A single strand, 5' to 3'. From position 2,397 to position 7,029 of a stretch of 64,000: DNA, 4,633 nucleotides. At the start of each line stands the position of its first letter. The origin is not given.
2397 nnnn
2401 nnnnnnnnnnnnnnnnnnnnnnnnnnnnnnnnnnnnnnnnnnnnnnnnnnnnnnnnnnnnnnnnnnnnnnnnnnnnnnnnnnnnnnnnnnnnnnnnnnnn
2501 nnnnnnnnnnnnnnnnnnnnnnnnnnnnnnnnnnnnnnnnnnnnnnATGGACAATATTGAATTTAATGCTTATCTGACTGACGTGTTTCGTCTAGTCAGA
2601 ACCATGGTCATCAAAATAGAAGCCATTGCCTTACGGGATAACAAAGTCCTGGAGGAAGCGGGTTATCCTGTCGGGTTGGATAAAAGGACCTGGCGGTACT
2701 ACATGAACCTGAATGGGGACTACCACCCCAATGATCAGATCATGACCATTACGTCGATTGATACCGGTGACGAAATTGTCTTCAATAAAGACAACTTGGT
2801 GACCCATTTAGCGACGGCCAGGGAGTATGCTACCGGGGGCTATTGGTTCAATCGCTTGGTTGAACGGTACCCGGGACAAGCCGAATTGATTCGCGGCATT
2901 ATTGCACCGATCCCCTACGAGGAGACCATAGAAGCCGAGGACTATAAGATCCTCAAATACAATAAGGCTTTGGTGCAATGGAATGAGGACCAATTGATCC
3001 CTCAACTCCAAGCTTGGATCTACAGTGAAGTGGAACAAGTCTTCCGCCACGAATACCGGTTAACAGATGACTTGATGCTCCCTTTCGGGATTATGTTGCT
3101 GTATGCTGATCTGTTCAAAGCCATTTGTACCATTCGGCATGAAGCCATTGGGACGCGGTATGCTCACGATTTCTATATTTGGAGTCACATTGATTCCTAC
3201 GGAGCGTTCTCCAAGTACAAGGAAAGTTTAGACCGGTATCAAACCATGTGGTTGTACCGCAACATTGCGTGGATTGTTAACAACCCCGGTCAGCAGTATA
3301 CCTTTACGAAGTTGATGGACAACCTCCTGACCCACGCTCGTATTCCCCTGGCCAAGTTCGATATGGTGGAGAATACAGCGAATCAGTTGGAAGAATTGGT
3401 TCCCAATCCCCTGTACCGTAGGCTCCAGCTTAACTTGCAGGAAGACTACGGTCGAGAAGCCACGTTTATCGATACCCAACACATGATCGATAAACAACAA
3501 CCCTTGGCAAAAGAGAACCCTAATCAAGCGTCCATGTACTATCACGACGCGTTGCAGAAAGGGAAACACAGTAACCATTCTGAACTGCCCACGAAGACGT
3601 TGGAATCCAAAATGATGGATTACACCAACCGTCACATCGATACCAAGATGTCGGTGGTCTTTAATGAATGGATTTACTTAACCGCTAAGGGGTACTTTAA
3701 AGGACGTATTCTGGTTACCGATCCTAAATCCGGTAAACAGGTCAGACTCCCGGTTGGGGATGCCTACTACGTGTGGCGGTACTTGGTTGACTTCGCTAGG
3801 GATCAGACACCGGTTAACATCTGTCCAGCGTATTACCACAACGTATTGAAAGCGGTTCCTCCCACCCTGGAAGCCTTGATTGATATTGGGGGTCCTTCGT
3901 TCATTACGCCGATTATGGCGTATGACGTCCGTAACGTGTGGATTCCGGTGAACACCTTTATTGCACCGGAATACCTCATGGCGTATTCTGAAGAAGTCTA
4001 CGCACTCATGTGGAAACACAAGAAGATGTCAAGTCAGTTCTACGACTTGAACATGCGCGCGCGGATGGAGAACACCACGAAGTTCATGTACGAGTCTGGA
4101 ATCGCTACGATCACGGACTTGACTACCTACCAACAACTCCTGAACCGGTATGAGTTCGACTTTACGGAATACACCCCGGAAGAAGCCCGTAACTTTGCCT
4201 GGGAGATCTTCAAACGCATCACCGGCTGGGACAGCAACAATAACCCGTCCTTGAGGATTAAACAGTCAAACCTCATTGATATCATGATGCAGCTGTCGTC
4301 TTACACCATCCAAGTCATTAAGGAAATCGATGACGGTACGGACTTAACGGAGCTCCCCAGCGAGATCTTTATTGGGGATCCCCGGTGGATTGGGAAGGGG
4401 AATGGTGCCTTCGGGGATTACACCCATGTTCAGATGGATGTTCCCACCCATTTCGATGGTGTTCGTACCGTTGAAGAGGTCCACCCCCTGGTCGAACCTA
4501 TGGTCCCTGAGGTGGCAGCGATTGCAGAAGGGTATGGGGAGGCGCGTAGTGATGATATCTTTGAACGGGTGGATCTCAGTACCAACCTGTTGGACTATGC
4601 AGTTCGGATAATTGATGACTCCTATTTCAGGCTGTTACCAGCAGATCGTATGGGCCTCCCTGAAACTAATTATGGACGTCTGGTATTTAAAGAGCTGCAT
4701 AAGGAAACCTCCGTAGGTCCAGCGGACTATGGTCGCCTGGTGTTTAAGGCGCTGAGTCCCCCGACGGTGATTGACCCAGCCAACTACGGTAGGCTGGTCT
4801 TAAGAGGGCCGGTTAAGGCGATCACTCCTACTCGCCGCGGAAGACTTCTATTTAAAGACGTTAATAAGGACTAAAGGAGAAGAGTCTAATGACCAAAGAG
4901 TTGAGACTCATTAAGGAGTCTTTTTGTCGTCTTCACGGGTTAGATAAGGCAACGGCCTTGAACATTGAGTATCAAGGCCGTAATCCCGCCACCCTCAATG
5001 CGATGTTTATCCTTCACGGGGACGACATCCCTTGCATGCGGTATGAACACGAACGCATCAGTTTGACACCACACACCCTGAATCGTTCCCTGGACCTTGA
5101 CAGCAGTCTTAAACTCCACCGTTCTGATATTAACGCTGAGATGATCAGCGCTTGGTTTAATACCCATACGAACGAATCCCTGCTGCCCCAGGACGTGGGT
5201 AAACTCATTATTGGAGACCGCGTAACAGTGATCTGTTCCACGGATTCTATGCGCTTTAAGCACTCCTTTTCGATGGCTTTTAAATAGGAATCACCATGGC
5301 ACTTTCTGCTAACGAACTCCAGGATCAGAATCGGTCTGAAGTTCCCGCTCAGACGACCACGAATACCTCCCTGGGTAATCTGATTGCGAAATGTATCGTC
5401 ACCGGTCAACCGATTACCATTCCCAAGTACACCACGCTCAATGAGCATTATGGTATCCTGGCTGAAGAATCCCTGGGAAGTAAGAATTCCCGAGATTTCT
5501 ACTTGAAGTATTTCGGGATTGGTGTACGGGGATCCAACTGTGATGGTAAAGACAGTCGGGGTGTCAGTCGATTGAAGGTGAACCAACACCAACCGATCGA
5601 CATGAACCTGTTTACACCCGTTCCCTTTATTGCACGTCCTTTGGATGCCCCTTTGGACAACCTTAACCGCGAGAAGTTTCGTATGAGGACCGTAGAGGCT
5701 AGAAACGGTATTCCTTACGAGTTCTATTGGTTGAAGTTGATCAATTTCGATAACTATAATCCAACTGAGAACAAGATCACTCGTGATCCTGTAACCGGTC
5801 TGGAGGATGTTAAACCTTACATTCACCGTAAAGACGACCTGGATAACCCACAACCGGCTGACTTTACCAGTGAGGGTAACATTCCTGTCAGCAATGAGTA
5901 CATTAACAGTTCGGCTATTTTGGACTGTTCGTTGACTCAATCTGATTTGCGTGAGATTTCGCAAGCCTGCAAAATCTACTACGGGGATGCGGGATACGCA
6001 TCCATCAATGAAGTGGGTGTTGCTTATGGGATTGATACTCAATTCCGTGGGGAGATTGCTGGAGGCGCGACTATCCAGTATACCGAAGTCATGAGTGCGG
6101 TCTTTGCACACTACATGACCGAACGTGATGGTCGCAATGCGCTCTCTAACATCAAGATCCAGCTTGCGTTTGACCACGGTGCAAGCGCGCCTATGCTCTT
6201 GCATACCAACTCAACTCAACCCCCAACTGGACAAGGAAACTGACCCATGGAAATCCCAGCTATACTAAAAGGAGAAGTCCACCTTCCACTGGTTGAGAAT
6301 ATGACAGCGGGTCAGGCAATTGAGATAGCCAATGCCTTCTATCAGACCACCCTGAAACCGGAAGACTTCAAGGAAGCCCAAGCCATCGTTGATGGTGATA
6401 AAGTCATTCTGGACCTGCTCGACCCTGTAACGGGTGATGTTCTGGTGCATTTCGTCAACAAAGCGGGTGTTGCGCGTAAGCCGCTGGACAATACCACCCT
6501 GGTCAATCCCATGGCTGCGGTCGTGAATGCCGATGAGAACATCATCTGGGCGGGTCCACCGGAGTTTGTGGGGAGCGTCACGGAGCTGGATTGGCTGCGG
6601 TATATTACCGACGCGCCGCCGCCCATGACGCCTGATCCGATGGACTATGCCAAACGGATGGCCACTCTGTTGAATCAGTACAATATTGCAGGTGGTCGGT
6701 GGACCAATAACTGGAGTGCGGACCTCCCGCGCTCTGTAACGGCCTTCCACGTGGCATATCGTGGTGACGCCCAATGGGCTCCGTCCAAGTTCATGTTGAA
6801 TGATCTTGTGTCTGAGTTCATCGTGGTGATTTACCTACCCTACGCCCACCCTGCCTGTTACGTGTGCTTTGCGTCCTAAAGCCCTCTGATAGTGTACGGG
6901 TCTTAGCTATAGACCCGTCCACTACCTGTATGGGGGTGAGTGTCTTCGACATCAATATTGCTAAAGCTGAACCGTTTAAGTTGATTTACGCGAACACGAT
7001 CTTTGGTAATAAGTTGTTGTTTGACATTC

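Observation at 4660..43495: Shared C-terminal YGRL(V/E)FK peptide motif on two otherwise unrelated proteins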

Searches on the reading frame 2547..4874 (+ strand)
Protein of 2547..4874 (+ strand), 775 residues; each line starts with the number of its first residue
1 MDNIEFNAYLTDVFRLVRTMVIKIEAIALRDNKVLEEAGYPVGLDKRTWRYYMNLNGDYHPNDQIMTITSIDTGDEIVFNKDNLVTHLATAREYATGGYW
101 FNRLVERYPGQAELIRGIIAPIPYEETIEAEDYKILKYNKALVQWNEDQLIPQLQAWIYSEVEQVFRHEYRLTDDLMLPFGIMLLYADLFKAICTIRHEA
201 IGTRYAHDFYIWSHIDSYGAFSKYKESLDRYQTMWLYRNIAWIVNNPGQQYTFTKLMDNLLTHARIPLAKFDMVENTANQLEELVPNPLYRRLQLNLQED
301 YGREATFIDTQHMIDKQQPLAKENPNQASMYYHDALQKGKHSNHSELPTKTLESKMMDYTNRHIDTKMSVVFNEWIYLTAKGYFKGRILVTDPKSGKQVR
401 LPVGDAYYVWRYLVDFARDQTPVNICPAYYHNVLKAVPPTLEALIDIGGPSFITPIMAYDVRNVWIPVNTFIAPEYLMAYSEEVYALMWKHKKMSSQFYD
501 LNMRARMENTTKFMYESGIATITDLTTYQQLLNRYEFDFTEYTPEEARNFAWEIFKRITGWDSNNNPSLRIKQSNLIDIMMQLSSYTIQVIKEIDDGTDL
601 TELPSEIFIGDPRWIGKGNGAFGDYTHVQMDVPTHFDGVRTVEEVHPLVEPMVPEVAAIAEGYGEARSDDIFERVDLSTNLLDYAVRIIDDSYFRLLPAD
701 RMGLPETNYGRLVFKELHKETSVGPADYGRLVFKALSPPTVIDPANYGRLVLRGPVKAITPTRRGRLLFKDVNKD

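Call 10: search_protein_families(library=pfam, proteins=[window:2547-4874:+], max_evalue=1)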
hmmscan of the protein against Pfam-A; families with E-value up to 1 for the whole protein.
window:2547-4874:+ (775 aa): 0 families

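Call 11: search_protein_families(library=phrogs, proteins=[window:2547-4874:+], max_evalue=0.01)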
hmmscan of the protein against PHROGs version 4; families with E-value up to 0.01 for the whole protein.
window:2547-4874:+ (775 aa): 1 family
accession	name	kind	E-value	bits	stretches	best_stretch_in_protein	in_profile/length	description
phrog_3222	-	unknown function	5.9e-240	799.5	1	1-645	1-648/711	-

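Call 12: search_solved_structures(query=window:2547-4874:+, max_evalue=1, show_alignments=2)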
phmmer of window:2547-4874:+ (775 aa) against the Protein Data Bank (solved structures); distinct sequences matched with E-value up to 1: 3.
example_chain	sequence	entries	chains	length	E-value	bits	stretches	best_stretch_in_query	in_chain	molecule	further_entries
11lx_Bh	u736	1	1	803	4.5e-89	303.1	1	1-596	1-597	Virion structural protein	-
36za_sR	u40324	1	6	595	1.3e-88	301.6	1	1-593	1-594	Virion structural protein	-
9xqs_C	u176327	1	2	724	6.2e-78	266.3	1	3-595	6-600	PHIKZ128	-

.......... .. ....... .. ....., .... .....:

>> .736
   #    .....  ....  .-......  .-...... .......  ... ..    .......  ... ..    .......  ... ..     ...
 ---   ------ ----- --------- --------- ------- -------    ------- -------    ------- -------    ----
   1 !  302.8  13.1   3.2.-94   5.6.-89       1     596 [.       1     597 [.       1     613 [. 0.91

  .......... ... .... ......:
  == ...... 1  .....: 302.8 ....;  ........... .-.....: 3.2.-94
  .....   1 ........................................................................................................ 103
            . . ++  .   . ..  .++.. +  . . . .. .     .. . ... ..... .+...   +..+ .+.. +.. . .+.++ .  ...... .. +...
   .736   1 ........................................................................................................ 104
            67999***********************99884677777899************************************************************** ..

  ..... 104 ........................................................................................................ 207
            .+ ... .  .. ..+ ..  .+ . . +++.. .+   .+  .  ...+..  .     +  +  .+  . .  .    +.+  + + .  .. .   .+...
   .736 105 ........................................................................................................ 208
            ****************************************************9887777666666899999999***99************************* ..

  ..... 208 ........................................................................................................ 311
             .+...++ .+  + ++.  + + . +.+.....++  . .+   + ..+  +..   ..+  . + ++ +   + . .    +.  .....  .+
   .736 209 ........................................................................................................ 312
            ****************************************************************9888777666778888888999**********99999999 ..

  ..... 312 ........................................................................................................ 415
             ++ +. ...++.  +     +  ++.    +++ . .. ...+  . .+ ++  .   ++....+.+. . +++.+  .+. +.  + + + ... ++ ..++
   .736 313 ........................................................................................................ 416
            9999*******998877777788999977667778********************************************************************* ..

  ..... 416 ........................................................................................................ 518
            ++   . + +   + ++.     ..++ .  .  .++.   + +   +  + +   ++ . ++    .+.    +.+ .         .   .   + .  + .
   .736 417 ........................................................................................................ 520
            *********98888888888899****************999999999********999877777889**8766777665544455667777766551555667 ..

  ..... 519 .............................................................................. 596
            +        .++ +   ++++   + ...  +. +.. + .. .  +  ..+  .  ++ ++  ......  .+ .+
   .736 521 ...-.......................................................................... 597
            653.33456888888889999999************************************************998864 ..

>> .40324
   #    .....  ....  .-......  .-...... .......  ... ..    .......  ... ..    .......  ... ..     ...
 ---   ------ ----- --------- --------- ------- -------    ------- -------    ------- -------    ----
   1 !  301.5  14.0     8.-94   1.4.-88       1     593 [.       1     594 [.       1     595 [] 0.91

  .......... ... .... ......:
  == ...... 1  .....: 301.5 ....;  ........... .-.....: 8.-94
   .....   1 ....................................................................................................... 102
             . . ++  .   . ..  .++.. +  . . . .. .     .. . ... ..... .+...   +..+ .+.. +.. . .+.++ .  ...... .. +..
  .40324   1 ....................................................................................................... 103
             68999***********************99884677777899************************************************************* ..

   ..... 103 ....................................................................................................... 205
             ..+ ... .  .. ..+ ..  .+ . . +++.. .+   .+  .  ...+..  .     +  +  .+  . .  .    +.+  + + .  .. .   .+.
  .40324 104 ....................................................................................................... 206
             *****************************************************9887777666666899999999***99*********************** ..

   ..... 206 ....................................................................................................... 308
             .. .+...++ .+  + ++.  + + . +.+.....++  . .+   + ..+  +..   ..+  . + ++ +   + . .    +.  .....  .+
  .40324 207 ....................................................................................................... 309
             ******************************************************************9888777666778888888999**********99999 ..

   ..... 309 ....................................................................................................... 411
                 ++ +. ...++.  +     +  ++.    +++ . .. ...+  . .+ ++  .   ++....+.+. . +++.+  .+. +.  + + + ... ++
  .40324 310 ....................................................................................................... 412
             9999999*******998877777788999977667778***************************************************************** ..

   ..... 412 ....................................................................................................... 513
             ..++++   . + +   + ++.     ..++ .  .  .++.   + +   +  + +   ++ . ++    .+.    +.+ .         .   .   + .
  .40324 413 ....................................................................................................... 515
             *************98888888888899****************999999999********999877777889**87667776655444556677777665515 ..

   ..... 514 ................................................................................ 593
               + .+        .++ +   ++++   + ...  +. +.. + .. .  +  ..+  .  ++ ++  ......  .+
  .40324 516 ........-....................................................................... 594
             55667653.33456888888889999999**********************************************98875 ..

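Call 26: find_related_loci(query=window:2547-4874:+, collection=viral_contigs, flank=3000)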
Query window:2547-4874:+ (775 aa) in viral_contigs; peptide patterns used: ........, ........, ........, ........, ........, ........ (x = any residue, [..] = any of these).
13 stretches matched a pattern; 9 encode a relative of the query (tblastn E <= 1e-3); 7 distinct loci.
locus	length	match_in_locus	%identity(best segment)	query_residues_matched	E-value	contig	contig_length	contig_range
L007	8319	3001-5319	98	1-775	0e+0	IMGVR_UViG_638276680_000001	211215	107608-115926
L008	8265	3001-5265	62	1-753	0e+0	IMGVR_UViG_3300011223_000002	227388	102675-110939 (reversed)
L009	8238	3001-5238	69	1-750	0e+0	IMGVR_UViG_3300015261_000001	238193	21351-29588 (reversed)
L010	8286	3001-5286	43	1-758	0e+0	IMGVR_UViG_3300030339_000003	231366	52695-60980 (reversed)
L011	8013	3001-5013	39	1-667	2e-146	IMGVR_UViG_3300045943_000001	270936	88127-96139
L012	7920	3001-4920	39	1-639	3e-149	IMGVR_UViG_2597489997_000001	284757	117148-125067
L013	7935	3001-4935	38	1-644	8e-142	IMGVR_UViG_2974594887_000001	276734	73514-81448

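Call 47: find_related_loci(query=A3, collection=viral_contigs, flank=1500)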
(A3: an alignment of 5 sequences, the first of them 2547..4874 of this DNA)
Query A3 (775 aa) in viral_contigs; peptide patterns used: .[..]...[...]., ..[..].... (x = any residue, [..] = any of these).
81 stretches matched a pattern; 27 encode a relative of the query (tblastn E <= 1e-3); 27 distinct loci.
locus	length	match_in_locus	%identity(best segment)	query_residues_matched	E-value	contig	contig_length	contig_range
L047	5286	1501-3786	62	1-750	0e+0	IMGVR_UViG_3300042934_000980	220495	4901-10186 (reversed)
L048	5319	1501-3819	98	1-775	0e+0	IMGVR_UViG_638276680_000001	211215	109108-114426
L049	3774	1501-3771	61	1-753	0e+0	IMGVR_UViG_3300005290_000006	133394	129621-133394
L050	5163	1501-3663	63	1-714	0e+0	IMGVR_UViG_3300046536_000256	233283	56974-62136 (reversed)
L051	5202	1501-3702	59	1-733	0e+0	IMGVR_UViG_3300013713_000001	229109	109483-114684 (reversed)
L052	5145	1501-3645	59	1-712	0e+0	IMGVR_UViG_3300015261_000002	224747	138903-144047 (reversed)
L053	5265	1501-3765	58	1-754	0e+0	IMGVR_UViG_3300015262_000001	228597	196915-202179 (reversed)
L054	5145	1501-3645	57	1-712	0e+0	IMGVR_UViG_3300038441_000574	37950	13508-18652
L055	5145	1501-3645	57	1-712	0e+0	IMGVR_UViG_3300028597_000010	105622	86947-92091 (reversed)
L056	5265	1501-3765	62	1-753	0e+0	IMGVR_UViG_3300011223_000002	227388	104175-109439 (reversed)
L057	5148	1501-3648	60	1-713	0e+0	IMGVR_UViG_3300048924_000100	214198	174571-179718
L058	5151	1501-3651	56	1-712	0e+0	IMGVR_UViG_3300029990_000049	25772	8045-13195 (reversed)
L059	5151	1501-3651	56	1-712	0e+0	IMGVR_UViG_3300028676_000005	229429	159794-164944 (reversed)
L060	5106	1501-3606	56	1-702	0e+0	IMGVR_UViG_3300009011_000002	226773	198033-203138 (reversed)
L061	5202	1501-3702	51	1-750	0e+0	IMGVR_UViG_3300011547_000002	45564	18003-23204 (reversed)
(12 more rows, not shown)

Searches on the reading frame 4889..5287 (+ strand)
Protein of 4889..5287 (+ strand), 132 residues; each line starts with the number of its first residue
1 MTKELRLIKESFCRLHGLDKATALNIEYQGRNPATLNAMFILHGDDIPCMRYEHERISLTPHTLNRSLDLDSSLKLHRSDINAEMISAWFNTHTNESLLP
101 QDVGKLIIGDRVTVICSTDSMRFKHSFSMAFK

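Call 68: search_protein_families(library=pfam, proteins=[window:4889-5287:+], max_evalue=0.1)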
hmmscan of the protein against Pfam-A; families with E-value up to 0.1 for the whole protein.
window:4889-5287:+ (132 aa): 0 families

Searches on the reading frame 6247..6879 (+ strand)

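Call 68: search_protein_families(library=pfam, proteins=[window:6247-6879:+], max_evalue=0.1)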
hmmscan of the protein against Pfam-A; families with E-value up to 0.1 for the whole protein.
window:6247-6879:+ (210 aa): 1 family
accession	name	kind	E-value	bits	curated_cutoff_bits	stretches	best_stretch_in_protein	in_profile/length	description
PF18666.6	CBM64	-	0.078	13.5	25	0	142-178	32-69/74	Carbohydrate-binding module 64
